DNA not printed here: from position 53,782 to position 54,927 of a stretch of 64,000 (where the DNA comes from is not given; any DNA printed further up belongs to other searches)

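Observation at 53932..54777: DapF homologue in which both catalytic cysteines read as serine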

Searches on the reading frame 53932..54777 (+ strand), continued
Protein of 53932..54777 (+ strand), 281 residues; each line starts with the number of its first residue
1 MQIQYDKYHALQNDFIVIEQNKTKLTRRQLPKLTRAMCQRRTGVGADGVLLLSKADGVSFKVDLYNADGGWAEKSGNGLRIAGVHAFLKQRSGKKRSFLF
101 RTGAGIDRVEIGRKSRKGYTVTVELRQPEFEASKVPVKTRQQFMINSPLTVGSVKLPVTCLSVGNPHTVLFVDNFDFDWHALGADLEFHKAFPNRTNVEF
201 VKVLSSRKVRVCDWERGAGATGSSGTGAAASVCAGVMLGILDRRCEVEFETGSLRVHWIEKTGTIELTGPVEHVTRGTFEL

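Call 37: find_encoding_contigs(protein=P0299, flank=10000, max_places=2)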
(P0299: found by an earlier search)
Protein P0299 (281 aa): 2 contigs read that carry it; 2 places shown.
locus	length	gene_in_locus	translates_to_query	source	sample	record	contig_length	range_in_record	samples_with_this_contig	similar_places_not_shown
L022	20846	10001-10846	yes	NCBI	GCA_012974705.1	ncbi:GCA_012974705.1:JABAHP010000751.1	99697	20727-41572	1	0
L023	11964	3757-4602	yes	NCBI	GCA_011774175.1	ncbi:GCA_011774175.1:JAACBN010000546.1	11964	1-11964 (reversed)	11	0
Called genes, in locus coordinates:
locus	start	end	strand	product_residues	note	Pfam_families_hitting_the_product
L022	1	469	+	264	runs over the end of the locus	-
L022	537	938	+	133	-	-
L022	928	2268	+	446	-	PF20094:GWxTD_dom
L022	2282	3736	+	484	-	PF20094:GWxTD_dom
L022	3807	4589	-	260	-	PF07610:DUF1573, PF22544:HYDIN_VesB_CFA65-like_Ig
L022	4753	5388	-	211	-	PF00635:Motile_Sperm (faint), PF07610:DUF1573 (faint), PF22544:HYDIN_VesB_CFA65-like_Ig (faint)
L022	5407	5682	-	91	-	-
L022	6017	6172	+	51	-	-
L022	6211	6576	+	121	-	PF00717:Peptidase_S24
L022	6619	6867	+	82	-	-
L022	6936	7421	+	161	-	PF04978:MST (weak), PF05163:DinB, PF12867:DinB_2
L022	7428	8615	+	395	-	PF00817:IMS, PF21999:IMS_HHH_1 (weak), PF11799:IMS_C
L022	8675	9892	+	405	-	PF00155:Aminotran_1_2, PF12897:Asp_aminotransf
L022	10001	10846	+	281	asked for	PF01678:DAP_epimerase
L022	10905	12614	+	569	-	PF03485:Arg_tRNA_synt_N, PF00750:tRNA-synt_1d, PF05746:DALR_1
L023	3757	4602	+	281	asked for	PF01678:DAP_epimerase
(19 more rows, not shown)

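Call 42: find_homologous_proteins(query=P0128, max_evalue=1e-10)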
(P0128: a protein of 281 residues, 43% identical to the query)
Query P0128 (281 aa): 8000 proteins with E <= 1e-10 among 8000 candidates; the best 120 are listed.
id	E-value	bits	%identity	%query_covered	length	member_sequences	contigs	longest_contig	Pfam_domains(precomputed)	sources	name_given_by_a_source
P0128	2.7e-186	635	100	100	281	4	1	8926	PF01678.25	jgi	jgi:diaminopimelate epimerase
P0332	2.2e-162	557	88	100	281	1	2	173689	PF02567.22,PF01678.25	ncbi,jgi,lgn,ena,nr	ncbi:MAG TPA: diaminopimelate epimerase [candidate division Zixibacteria bacterium]|nr:diaminopimela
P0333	6.2e-148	509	78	100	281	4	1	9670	PF01678.25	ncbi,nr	ncbi:MAG: diaminopimelate epimerase [candidate division Zixibacteria bacterium]|nr:diaminopimelate e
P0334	4.1e-127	441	68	100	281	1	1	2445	PF02567.22,PF01678.25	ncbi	-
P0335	4.6e-126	438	69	100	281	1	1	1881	PF02567.22,PF01678.25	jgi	jgi:diaminopimelate epimerase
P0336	6.8e-125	434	69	97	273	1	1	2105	PF02567.22,PF01678.25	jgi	jgi:diaminopimelate epimerase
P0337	2.4e-122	425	68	97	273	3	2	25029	PF02567.22,PF01678.25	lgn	-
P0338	3.1e-120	418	67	97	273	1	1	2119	PF02567.22,PF01678.25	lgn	-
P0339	2.4e-115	402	66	97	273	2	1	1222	PF02567.22,PF01678.25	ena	-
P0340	1.5e-114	400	63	100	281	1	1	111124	PF01678.25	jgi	jgi:diaminopimelate epimerase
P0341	2.1e-111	390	59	100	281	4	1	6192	PF01678.25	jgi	jgi:diaminopimelate epimerase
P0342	5.2e-111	388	60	100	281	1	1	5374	PF01678.25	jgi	-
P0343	1.0e-110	387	59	100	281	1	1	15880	PF01678.25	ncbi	-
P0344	3.6e-107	376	60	100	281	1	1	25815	PF02567.22,PF01678.25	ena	-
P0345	2.5e-102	360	59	100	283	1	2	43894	PF01678.25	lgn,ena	-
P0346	7.4e-101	355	58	100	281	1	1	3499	PF02567.22,PF01678.25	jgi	-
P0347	3.8e-100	353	58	100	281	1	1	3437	PF01678.25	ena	-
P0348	7.2e-99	348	58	97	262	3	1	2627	PF02567.22,PF01678.25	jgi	-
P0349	3.3e-98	346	55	99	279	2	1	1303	PF01678.25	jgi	-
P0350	2.9e-96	340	51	99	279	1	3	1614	PF01678.25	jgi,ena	-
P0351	7.2e-96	339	52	99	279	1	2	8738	PF01678.25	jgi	-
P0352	2.6e-95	337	52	99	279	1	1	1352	PF01678.25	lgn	-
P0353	1.2e-94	335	52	99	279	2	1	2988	PF01678.25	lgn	-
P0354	7.0e-94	332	53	99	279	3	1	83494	PF01678.25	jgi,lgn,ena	-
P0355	1.8e-92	327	52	99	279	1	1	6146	PF01678.25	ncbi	-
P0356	2.3e-92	327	50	99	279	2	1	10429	PF01678.25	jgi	jgi:diaminopimelate epimerase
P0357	1.3e-91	325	50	99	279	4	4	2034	PF01678.25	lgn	-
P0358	9.2e-91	322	51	99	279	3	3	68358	PF01678.25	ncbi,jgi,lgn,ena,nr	ncbi:MAG: diaminopimelate epimerase [candidate division Zixibacteria bacterium]|nr:diaminopimelate e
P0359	3.8e-90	320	50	99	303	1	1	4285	PF01678.25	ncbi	-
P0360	5.7e-90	319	49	99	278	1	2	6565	PF01678.25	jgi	jgi:diaminopimelate epimerase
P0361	6.6e-90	319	48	99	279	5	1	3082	PF01678.25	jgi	jgi:diaminopimelate epimerase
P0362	7.4e-90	319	49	99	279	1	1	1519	PF01678.25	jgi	jgi:diaminopimelate epimerase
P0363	8.3e-90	319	50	96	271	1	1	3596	PF01678.25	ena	-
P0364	5.4e-88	313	49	99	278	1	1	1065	PF01678.25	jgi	jgi:diaminopimelate epimerase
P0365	1.7e-87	311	51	96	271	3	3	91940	PF01678.25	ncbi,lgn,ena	-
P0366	1.6e-75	272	47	99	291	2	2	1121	PF01678.25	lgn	-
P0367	2.5e-75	271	49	98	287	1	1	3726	PF02567.22,PF01678.25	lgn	-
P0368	7.5e-75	270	45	99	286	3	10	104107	PF01678.25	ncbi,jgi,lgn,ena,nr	ncbi:MAG: diaminopimelate epimerase [Candidatus Margulisiibacteriota bacterium]|nr:MAG: diaminopimel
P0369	7.8e-75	270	48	98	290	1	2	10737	PF02567.22,PF01678.25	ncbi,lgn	ncbi:MAG: diaminopimelate epimerase [Bacillota bacterium]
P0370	2.1e-74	268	47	98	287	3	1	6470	PF02567.22,PF01678.25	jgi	-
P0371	4.1e-74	267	45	98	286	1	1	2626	PF02567.22,PF01678.25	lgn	-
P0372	5.5e-74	267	48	98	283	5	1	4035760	PF02567.22,PF01678.25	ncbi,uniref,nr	ncbi:diaminopimelate epimerase [Halocella sp. SP3-1]|uniref:diaminopimelate epimerase n=1 Tax=Haloce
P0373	9.2e-74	266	48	98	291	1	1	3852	PF01678.25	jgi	jgi:diaminopimelate epimerase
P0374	9.9e-74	266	47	98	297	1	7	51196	PF02567.22,PF01678.25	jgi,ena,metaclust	jgi:diaminopimelate epimerase|metaclust:\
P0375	1.1e-73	266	46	98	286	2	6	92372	PF02567.22,PF01678.25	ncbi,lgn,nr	ncbi:MAG: diaminopimelate epimerase [Halanaerobiales bacterium]|nr:diaminopimelate epimerase [Halana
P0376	1.4e-73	265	47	98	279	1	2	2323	PF01678.25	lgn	-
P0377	1.7e-73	265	47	100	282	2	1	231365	PF02567.22,PF01678.25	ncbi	-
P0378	2.0e-73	265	49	98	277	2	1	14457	PF01678.25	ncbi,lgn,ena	-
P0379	3.0e-73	264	46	98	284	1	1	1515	PF01678.25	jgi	jgi:diaminopimelate epimerase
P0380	5.0e-73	264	44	98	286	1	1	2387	PF02567.22,PF01678.25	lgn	-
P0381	9.7e-73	263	46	98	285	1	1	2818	PF02567.22,PF01678.25,PF26317.1,PF05544.17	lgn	-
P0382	1.1e-72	263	47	98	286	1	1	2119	PF02567.22,PF01678.25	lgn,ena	-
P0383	1.3e-72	262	46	99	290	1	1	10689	PF01678.25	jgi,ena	-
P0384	1.7e-72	262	47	98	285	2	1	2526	PF01678.25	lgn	-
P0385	1.9e-72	262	45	98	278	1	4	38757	PF02567.22,PF01678.25,PF26317.1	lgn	-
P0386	2.1e-72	262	46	98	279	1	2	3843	PF01678.25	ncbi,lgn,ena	-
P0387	2.2e-72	262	45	98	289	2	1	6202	PF01678.25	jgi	jgi:diaminopimelate epimerase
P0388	2.7e-72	261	45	98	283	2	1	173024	PF01678.25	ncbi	ncbi:MAG: diaminopimelate epimerase [Bacillota bacterium]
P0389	3.0e-72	261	46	98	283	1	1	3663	PF02567.22,PF01678.25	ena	-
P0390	3.5e-72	261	48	98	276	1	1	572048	PF02567.22,PF01678.25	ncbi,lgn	ncbi:MAG: diaminopimelate epimerase [Bacillota bacterium]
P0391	3.7e-72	261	48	99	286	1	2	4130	PF02567.22,PF01678.25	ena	-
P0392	4.6e-72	261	47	98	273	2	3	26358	PF02567.22,PF01678.25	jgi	jgi:diaminopimelate epimerase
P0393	5.5e-72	260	46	98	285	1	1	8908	PF02567.22,PF01678.25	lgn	-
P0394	8.0e-72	260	46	98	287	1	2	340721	PF02567.22,PF01678.25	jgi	jgi:diaminopimelate epimerase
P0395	8.3e-72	260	45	98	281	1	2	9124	PF01678.25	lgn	-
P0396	9.2e-72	260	47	98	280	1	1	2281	PF02567.22,PF01678.25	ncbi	-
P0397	9.8e-72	259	47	98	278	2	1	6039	PF02567.22,PF01678.25,PF05544.17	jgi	-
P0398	1.0e-71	259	45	98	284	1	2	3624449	PF02567.22,PF01678.25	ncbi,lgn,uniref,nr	ncbi:diaminopimelate epimerase [Desulfitobacterium dichloroeliminans LMG P-21439]|uniref:Diaminopime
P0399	1.1e-71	259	49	98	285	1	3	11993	PF01678.25,PF05544.17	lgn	-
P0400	1.1e-71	259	44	98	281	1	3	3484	PF02567.22,PF01678.25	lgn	-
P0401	1.3e-71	259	45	98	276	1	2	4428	PF02567.22,PF01678.25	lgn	-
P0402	1.4e-71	259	47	98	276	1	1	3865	PF01678.25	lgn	-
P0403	1.4e-71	259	49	99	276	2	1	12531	PF02567.22,PF01678.25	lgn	-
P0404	1.6e-71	259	47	98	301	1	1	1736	PF01678.25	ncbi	-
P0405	1.8e-71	259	46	98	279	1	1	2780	PF02567.22,PF01678.25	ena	-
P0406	1.8e-71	259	47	95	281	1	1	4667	PF02567.22,PF01678.25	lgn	-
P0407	1.9e-71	259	46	99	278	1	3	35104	PF02567.22,PF01678.25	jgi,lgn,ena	-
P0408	1.9e-71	258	47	98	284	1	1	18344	PF02567.22,PF01678.25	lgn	-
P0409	2.0e-71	258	45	98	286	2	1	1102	PF01678.25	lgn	-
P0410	2.1e-71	258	46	98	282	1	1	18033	PF02567.22,PF01678.25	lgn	-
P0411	2.1e-71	258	46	98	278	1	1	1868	PF02567.22,PF01678.25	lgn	-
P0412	2.2e-71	258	47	98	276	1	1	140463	PF01678.25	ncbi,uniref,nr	ncbi:diaminopimelate epimerase [Paenibacillus nanensis]|uniref:Diaminopimelate epimerase n=1 Tax=Pae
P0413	2.2e-71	258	48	98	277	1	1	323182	PF02567.22,PF01678.25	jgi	-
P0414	2.2e-71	258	47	98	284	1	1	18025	PF02567.22,PF01678.25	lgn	-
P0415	2.3e-71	258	46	98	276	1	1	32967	PF01678.25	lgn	-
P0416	2.4e-71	258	45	98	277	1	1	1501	PF01678.25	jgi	jgi:diaminopimelate epimerase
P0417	2.4e-71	258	46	99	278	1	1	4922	PF02567.22,PF01678.25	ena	-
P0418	2.6e-71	258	46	99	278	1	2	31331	PF02567.22,PF01678.25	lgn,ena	-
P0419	2.6e-71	258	46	99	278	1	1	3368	PF02567.22,PF01678.25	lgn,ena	-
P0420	2.6e-71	258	45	98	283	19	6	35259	PF01678.25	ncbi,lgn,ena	-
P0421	3.0e-71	258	48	98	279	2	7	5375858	PF01678.25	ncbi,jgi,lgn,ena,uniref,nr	ncbi:diaminopimelate epimerase [Paenibacillus cisolokensis]|jgi:diaminopimelate epimerase|uniref:Dia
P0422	3.2e-71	258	46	99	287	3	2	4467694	PF01678.25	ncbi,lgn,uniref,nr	ncbi:diaminopimelate epimerase [Brevibacillus sp. WF146]|uniref:diaminopimelate epimerase n=1 Tax=Br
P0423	3.3e-71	258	46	99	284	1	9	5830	PF01678.25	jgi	jgi:diaminopimelate epimerase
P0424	3.8e-71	257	48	99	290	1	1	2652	PF01678.25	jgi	-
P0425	3.9e-71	257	44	98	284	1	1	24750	PF02567.22,PF01678.25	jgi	-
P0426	4.5e-71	257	44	98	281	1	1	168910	PF02567.22,PF01678.25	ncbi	ncbi:diaminopimelate epimerase [Candidatus Margulisiibacteriota bacterium]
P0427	4.7e-71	257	47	98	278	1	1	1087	PF02567.22,PF01678.25,PF05544.17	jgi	-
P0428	5.1e-71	257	47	98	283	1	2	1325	PF01678.25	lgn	-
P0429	5.1e-71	257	46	98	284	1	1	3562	PF02567.22,PF01678.25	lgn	-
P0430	5.4e-71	257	47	98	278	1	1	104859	PF02567.22,PF01678.25,PF05544.17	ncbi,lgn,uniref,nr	ncbi:diaminopimelate epimerase [Desulfoscipio geothermicus]|uniref:Diaminopimelate epimerase n=1 Tax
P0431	5.5e-71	257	46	99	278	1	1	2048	PF01678.25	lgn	-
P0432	5.6e-71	257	46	98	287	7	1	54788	PF01678.25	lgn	-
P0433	5.9e-71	257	44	98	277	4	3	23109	PF01678.25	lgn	-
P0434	6.2e-71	257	46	98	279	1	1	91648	PF02567.22,PF01678.25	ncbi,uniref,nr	ncbi:diaminopimelate epimerase [Desulfolucanica intricata]|uniref:diaminopimelate epimerase n=1 Tax=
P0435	6.4e-71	257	47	98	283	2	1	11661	PF02567.22,PF01678.25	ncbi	ncbi:MAG: diaminopimelate epimerase [Bacillota bacterium]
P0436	7.7e-71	257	48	98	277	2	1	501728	PF01678.25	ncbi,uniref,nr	ncbi:diaminopimelate epimerase [Paenibacillus kribbensis]|uniref:diaminopimelate epimerase n=1 Tax=P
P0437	7.8e-71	256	45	100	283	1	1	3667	PF01678.25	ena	-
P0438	8.0e-71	256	47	98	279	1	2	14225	PF02567.22,PF01678.25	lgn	-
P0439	8.1e-71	256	47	98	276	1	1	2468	PF01678.25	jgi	jgi:diaminopimelate epimerase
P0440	8.1e-71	256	46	99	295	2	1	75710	PF01678.25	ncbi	-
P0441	8.3e-71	256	46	97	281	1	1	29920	PF02567.22,PF01678.25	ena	-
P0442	8.4e-71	256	45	98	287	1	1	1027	PF01678.25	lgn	-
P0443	8.7e-71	256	46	98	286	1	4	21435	PF01678.25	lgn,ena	-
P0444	8.9e-71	256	47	99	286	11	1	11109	PF02567.22,PF01678.25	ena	-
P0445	9.1e-71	256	47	98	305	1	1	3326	PF02567.22,PF01678.25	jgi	jgi:diaminopimelate epimerase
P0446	9.2e-71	256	47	98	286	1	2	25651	PF01678.25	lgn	-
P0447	9.5e-71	256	46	98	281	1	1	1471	PF01678.25,PF05544.17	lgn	-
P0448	9.8e-71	256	44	99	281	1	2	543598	PF02567.22,PF01678.25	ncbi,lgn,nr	ncbi:diaminopimelate epimerase [Sporomusaceae bacterium FL31]|nr:diaminopimelate epimerase [Sporomus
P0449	9.9e-71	256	46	98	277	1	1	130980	PF01678.25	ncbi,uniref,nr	ncbi:diaminopimelate epimerase [Paenibacillus sp. LHD-117]|uniref:diaminopimelate epimerase n=1 Tax=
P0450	1.1e-70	256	45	99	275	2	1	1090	PF01678.25,PF26317.1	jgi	jgi:diaminopimelate epimerase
